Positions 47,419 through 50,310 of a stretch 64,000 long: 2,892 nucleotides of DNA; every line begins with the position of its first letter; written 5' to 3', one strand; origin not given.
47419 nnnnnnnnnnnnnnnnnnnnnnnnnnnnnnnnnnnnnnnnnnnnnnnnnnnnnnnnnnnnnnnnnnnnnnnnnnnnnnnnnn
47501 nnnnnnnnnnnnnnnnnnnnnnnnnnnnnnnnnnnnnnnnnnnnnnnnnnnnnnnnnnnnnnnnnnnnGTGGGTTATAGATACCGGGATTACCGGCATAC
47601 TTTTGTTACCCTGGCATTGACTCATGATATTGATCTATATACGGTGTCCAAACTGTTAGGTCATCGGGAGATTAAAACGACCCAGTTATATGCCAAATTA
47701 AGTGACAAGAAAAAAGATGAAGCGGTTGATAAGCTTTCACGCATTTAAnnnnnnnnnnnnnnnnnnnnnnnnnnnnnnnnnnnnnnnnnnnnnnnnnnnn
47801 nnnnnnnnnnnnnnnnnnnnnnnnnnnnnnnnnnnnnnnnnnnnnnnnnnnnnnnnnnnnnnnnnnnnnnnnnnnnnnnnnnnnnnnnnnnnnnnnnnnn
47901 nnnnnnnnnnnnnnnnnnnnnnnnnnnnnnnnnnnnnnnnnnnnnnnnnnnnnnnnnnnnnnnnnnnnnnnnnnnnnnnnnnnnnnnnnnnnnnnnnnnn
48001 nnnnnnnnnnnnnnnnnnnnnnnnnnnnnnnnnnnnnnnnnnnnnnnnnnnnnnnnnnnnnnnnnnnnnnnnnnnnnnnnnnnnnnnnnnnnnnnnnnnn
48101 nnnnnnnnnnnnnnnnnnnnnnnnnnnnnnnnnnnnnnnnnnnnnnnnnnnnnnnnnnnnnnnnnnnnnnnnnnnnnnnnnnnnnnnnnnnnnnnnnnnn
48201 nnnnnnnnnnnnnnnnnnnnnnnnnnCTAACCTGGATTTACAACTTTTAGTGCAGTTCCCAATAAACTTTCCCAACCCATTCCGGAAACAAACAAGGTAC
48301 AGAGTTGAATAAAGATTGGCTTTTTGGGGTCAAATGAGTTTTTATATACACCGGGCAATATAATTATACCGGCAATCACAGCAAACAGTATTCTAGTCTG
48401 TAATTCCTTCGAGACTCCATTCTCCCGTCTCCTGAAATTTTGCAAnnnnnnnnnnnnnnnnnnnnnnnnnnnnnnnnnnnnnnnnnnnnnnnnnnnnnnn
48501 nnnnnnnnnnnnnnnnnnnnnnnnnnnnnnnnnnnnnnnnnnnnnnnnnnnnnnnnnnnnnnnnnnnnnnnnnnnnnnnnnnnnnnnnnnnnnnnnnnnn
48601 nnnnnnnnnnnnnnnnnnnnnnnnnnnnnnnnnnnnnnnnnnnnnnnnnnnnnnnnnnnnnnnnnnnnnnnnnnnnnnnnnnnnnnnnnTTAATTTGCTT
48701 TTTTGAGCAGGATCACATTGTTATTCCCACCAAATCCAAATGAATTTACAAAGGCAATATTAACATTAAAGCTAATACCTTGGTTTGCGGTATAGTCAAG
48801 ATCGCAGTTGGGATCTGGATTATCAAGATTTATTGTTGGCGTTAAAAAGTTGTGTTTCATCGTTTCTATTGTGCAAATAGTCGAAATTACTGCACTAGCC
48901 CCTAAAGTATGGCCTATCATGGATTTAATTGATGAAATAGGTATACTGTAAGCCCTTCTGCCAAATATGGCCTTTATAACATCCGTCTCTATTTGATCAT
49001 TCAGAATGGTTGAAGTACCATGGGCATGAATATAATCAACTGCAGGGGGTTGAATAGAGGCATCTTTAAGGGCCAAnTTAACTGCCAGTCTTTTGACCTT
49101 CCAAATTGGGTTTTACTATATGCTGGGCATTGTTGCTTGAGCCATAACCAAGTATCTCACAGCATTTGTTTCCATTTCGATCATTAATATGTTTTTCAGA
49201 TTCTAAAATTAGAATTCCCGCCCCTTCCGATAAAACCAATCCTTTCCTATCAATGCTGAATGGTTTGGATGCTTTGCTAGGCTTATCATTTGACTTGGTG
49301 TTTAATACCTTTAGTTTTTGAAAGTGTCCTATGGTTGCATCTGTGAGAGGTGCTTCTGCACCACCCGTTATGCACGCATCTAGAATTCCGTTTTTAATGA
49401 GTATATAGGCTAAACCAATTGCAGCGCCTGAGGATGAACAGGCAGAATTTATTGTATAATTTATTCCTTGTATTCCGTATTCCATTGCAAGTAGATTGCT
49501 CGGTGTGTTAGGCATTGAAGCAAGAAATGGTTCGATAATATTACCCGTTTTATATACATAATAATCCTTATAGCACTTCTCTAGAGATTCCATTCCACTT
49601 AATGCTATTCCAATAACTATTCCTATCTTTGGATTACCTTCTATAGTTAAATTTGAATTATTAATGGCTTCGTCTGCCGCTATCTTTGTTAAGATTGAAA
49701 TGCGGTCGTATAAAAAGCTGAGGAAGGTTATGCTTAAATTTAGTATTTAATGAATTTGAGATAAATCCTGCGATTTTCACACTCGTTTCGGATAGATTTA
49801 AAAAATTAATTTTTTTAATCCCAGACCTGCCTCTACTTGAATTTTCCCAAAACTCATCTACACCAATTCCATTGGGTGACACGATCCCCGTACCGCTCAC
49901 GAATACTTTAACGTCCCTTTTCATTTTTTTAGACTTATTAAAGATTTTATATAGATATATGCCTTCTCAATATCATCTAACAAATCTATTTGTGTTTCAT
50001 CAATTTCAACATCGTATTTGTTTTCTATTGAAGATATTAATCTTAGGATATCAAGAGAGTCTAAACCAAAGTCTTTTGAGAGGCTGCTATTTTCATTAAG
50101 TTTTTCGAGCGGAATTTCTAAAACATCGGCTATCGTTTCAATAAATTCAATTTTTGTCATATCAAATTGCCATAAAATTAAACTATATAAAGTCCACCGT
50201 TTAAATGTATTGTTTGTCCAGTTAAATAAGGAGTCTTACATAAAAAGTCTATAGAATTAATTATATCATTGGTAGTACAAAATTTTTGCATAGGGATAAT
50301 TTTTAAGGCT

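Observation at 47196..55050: AT-rich island with an integrase remnant and an AraC-headed operon: protease-like protein + unknown partner + dedicated KR-ACP-KS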

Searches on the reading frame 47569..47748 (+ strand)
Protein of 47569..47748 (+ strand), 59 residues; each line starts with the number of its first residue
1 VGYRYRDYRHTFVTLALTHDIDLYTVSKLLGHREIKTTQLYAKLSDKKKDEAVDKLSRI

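Call 3: search_protein_families(library=pfam, proteins=[window:47569-47748:+], max_evalue=0.1)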
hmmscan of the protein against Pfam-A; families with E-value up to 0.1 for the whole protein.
window:47569-47748:+ (59 aa): 2 families
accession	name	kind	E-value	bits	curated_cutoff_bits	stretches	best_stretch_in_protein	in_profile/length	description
PF00589.27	Phage_integrase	-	9.8e-07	29.1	27.1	1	8-47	132-171/172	Phage integrase family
PF08514.17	STAG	-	0.085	13.2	25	1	5-52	58-107/114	STAG domain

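Call 4: search_protein_families(library=ncbifam, proteins=[window:47569-47748:+], max_evalue=0.1)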
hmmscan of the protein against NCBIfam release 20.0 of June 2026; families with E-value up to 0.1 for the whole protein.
window:47569-47748:+ (59 aa): 10 families
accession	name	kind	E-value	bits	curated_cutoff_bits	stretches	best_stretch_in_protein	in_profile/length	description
TIGR02224.1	recomb_XerC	equivalog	8.7e-11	41.7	335.15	1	9-52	242-285/295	tyrosine recombinase XerC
NF040815.2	recomb_XerA_Arch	equivalog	1.5e-09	37.8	220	1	9-49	219-259/263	site-specific tyrosine recombinase/integron integrase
NF003462.0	PRK05084.1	equivalog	2.5e-09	36.3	267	1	8-57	308-357/360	tyrosine recombinase XerS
TIGR02225.1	recomb_XerD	equivalog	6.9e-09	35.4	329.6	1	8-52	238-282/290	site-specific tyrosine recombinase XerD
TIGR02249.1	integrase_gron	subfamily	1.6e-08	34.2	265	1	8-58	264-314/315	integron integrase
NF001399.0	PRK00283.1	subfamily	2.3e-08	33.6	279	1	9-51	248-290/300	tyrosine recombinase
NF002331.0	PRK01287.1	subfamily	8.4e-05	21.7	371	1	8-46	276-314/365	site-specific tyrosine recombinase XerC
NF011946.0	PRK15417.1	equivalog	0.00013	21.3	435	1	8-45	279-316/337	integron integrase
NF002612.0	PRK02261.1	equivalog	0.086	12.3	110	1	9-48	43-82/148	methylaspartate mutase subunit S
NF041502.1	integrase_1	equivalog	0.086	11.5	350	1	8-46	324-362/484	site-specific integrase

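Call 55: search_protein_families(library=phrogs, proteins=[window:47569-47748:+], max_evalue=0.01)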
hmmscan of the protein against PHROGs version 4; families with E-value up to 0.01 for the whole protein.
window:47569-47748:+ (59 aa): 6 families
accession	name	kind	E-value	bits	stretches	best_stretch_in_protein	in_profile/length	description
phrog_1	-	integration and excision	4e-13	50.5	1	5-58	395-449/611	integrase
phrog_216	-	integration and excision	8.4e-12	45.8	1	8-58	187-238/301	integrase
phrog_7685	-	integration and excision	3.5e-09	37.6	1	7-59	185-238/240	integrase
phrog_7269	-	integration and excision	0.0017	19.2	1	9-54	34-79/89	integrase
phrog_35951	-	unknown function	0.0024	19.3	1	3-57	21-75/97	-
phrog_23271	-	unknown function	0.003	18.5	1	8-46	14-52/67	-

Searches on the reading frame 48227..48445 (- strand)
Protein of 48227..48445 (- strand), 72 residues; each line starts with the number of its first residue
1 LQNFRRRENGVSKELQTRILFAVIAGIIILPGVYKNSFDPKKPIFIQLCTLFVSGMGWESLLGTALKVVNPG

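Call 43: search_protein_families(library=padloc, proteins=[window:48227-48445:-], max_evalue=0.1)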
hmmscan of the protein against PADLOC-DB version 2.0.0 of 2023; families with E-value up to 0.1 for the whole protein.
window:48227-48445:- (72 aa): 0 families

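Call 55: search_protein_families(library=phrogs, proteins=[window:48227-48445:-], max_evalue=0.01)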
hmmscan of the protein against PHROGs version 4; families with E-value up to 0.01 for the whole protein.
window:48227-48445:- (72 aa): 0 families

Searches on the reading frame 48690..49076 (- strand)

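Call 3: search_protein_families(library=pfam, proteins=[window:48690-49076:-], max_evalue=0.1)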
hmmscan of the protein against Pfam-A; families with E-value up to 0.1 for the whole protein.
window:48690-49076:- (128 aa): 2 families
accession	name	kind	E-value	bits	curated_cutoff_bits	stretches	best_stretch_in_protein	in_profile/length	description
PF02801.28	Ketoacyl-synt_C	-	6.2e-27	94.4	20.8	1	2-84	34-118/119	Beta-ketoacyl synthase, C-terminal domain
PF16197.11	KAsynt_C_assoc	-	0.0013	19.5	33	1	100-127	19-46/111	Ketoacyl-synthetase C-terminal extension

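Call 4: search_protein_families(library=ncbifam, proteins=[window:48690-49076:-], max_evalue=0.1)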
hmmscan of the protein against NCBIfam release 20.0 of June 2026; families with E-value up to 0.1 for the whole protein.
window:48690-49076:- (128 aa): 18 families
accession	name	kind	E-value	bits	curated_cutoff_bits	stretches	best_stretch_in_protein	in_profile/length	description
TIGR03150.1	fabF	equivalog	8e-46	156.5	493.75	1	1-125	283-407/407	beta-ketoacyl-ACP synthase II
NF005589.0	PRK07314.1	subfamily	4.5e-44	150.8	387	1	2-127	287-412/413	beta-ketoacyl-ACP synthase II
NF005076.0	PRK06501.1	equivalog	5.2e-38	131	629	1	2-126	298-422/425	beta-ketoacyl-ACP synthase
NF004970.0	PRK06333.1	subfamily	1.1e-36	126.6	525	1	2-126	297-421/424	beta-ketoacyl-ACP synthase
NF006274.0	PRK08439.1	equivalog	4.9e-36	124.4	621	1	9-126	288-405/406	beta-ketoacyl-ACP synthase II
NF006587.0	PRK09116.1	equivalog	2.5e-32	112.2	470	1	1-127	283-407/408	beta-ketoacyl-ACP synthase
NF006618.0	PRK09185.1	subfamily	2e-31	109.4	407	1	2-127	271-393/394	beta-ketoacyl-ACP synthase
NF004618.0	PRK05952.1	equivalog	3.9e-29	101.7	455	1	2-127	264-383/384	beta-ketoacyl-ACP synthase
NF005490.0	PRK07103.1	equivalog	7.4e-27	94.4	445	1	2-127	292-413/414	polyketide beta-ketoacyl:acyl carrier protein synthase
NF006434.0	PRK08722.1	equivalog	5.3e-26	91.4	759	1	2-126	287-413/414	beta-ketoacyl-ACP synthase II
NF005916.1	PRK07910.1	equivalog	2.5e-23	82.7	560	1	2-124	295-415/418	KasA/KasB family beta-ketoacyl-ACP synthase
NF005935.0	PRK07967.1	equivalog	3.3e-23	82.2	630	1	12-127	290-404/406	beta-ketoacyl-ACP synthase I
NF040607.1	mycolic_Pks13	equivalog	9.2e-21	73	2100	1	2-126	390-525/1680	polyketide synthase Pks13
NF058662.1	cispenta_AmcF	equivalog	1.4e-20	73.7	325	1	2-125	245-368/369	cispentacin biosynthesis acyltransferase subunit AmcF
NF045894.1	PKS_plus_SDR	equivalog_domain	2.5e-20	71.8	1740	1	2-127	291-427/1515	type I polyketide synthase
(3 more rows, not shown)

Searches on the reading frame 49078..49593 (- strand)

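Call 3: search_protein_families(library=pfam, proteins=[window:49078-49593:-], max_evalue=0.1)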
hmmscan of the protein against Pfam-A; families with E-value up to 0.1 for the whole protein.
window:49078-49593:- (171 aa): 2 families
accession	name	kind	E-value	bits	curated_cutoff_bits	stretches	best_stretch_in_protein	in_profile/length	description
PF00109.32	ketoacyl-synt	-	1.2e-24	87.7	20.8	1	20-134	142-250/252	Beta-ketoacyl synthase, N-terminal domain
PF00108.29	Thiolase_N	-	8.6e-06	25.8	26.4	1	29-89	60-121/260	Thiolase, N-terminal domain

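Call 4: search_protein_families(library=ncbifam, proteins=[window:49078-49593:-], max_evalue=0.1)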
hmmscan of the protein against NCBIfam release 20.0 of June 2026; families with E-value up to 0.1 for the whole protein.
window:49078-49593:- (171 aa): 28 families (the best 25 are shown)
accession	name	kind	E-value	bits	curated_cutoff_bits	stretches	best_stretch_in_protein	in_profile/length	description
TIGR03150.1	fabF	equivalog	2.1e-42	145.2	493.75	1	15-167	122-275/407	beta-ketoacyl-ACP synthase II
NF005589.0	PRK07314.1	subfamily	8e-42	143.4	387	1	18-168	128-279/413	beta-ketoacyl-ACP synthase II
NF004970.0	PRK06333.1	subfamily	5.3e-34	117.8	525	1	27-167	148-288/424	beta-ketoacyl-ACP synthase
NF006274.0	PRK08439.1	equivalog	1e-28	100.3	621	1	20-167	128-276/406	beta-ketoacyl-ACP synthase II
NF006587.0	PRK09116.1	equivalog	1.1e-28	100.1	470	1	23-167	135-277/408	beta-ketoacyl-ACP synthase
NF005935.0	PRK07967.1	equivalog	6.1e-28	97.8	630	1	25-167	135-276/406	beta-ketoacyl-ACP synthase I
NF005916.1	PRK07910.1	equivalog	1.2e-26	93.7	560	1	25-170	144-289/418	KasA/KasB family beta-ketoacyl-ACP synthase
NF006434.0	PRK08722.1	equivalog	1.5e-25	89.9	759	1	13-167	123-278/414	beta-ketoacyl-ACP synthase II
NF004618.0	PRK05952.1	equivalog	4.3e-25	88.4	455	1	8-167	103-255/384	beta-ketoacyl-ACP synthase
NF006618.0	PRK09185.1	subfamily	1e-21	77.4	407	1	28-167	137-262/394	beta-ketoacyl-ACP synthase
NF005076.0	PRK06501.1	equivalog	1.1e-20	73.9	629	1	32-160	155-282/425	beta-ketoacyl-ACP synthase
NF005490.0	PRK07103.1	equivalog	3.1e-20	72.6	445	1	34-168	151-286/414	polyketide beta-ketoacyl:acyl carrier protein synthase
NF058662.1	cispenta_AmcF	equivalog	1e-19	70.8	325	1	34-168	111-237/369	cispentacin biosynthesis acyltransferase subunit AmcF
NF045894.1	PKS_plus_SDR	equivalog_domain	1.3e-09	36.3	1740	1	32-142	153-256/1515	type I polyketide synthase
TIGR02813.1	omega_3_PfaA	subfamily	3.8e-08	30.5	1010.1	1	6-167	163-317/2582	polyketide-type polyunsaturated fatty acid synthase PfaA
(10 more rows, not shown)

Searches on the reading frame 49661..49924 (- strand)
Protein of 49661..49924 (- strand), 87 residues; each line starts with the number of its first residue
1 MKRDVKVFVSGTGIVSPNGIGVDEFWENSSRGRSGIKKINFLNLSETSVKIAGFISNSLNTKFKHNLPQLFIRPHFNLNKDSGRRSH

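Call 3: search_protein_families(library=pfam, proteins=[window:49661-49924:-], max_evalue=0.1)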
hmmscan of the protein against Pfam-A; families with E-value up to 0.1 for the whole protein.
window:49661-49924:- (87 aa): 1 family
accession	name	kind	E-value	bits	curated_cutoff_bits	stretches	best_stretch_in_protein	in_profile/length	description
PF00109.32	ketoacyl-synt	-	0.00012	22.2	20.8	1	6-57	3-59/252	Beta-ketoacyl synthase, N-terminal domain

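Call 4: search_protein_families(library=ncbifam, proteins=[window:49661-49924:-], max_evalue=0.1)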
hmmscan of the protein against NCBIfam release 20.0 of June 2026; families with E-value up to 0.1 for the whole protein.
window:49661-49924:- (87 aa): 9 families
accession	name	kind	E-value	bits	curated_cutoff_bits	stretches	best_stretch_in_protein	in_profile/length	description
TIGR03150.1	fabF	equivalog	2.1e-09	36.6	493.75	1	6-57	2-53/407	beta-ketoacyl-ACP synthase II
NF004970.0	PRK06333.1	subfamily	2.8e-09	36.3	525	1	6-58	5-57/424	beta-ketoacyl-ACP synthase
NF005589.0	PRK07314.1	subfamily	1e-08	34.4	387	1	6-57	5-56/413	beta-ketoacyl-ACP synthase II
NF005076.0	PRK06501.1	equivalog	7.9e-07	28.3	629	1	7-56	13-62/425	beta-ketoacyl-ACP synthase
NF006434.0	PRK08722.1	equivalog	4.2e-06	25.9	759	1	6-57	5-56/414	beta-ketoacyl-ACP synthase II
NF006274.0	PRK08439.1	equivalog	3.9e-05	22.6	621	1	6-57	3-54/406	beta-ketoacyl-ACP synthase II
NF005490.0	PRK07103.1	equivalog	0.0066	15.5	445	1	6-48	5-47/414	polyketide beta-ketoacyl:acyl carrier protein synthase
NF004618.0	PRK05952.1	equivalog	0.021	13.8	455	1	5-60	2-58/384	beta-ketoacyl-ACP synthase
NF005084.0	PRK06519.1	equivalog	0.045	12.9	320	1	3-33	4-34/397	beta-ketoacyl-ACP synthase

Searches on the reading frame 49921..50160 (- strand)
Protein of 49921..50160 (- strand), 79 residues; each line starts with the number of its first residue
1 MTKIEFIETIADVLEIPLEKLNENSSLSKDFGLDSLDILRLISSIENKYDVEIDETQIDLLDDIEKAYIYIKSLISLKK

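Call 3: search_protein_families(library=pfam, proteins=[window:49921-50160:-], max_evalue=0.1)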
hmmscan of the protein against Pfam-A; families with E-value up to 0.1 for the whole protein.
window:49921-50160:- (79 aa): 3 families
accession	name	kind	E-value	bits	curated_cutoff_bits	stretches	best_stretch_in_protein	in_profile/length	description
PF00550.31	PP-binding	-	6.9e-12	45.9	20.8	1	7-59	4-55/67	Phosphopantetheine attachment site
PF23297.2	ACP_SdgA_C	-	3.9e-05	24.1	27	1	4-73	13-81/95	Highly reducing polyketide synthase sdgA, C-terminal ACP domain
PF23135.2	TRI4_N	-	0.089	13.3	27.8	0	25-65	7-47/61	TRI4 N-terminal domain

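Call 4: search_protein_families(library=ncbifam, proteins=[window:49921-50160:-], max_evalue=0.1)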
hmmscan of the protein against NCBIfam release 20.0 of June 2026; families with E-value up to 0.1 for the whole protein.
window:49921-50160:- (79 aa): 21 families
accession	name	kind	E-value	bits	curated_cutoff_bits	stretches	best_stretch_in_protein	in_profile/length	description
NF002148.0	PRK00982.1-2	subfamily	6e-12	45.2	71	1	8-73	11-76/79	acyl carrier protein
TIGR00517.1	acyl_carrier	equivalog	1.2e-10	41.1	70.45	1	8-73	10-75/77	acyl carrier protein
NF002151.0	PRK00982.1-5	equivalog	3.5e-09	36.7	92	1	10-72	12-74/78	acyl carrier protein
NF002150.0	PRK00982.1-4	subfamily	4.5e-09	36.4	66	1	8-72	12-76/80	acyl carrier protein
NF002149.0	PRK00982.1-3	equivalog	6.4e-09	35.6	106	1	9-73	11-75/78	acyl carrier protein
NF058660.1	cispen_ACP_AmcB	equivalog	1.7e-07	31.3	80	1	14-58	16-60/80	cispentacin biosynthesis acyl carrier protein AmcB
NF002147.0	PRK00982.1-1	equivalog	4.9e-06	26.3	84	1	7-73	13-79/83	acyl carrier protein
NF005798.0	PRK07639.1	equivalog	1.1e-05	25.8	100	1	12-60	12-65/91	petrobactin biosynthesis protein AsbD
NF005079.0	PRK06508.1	equivalog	5e-05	23.6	83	1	8-53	10-55/93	acyl carrier protein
NF040636.1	AcpM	exception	9.2e-05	22.4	146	1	8-74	12-78/93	meromycolate extension acyl carrier protein AcpM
NF005480.0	PRK07081.1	equivalog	0.00042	20.2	72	1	13-58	14-58/83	acyl carrier protein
NF006031.0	PRK08172.1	equivalog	0.00097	19.8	76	1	8-59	11-62/82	acyl carrier protein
NF004533.0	PRK05883.1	equivalog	0.0019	18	72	1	6-58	28-80/100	acyl carrier protein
NF009104.0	PRK12449.1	equivalog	0.0021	17.9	70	1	20-70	24-74/80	acyl carrier protein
NF052616.1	ACP_for_OlsHI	equivalog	0.0025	18.1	130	1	21-77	25-79/83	ornithine lipid biosynthesis acyl carrier protein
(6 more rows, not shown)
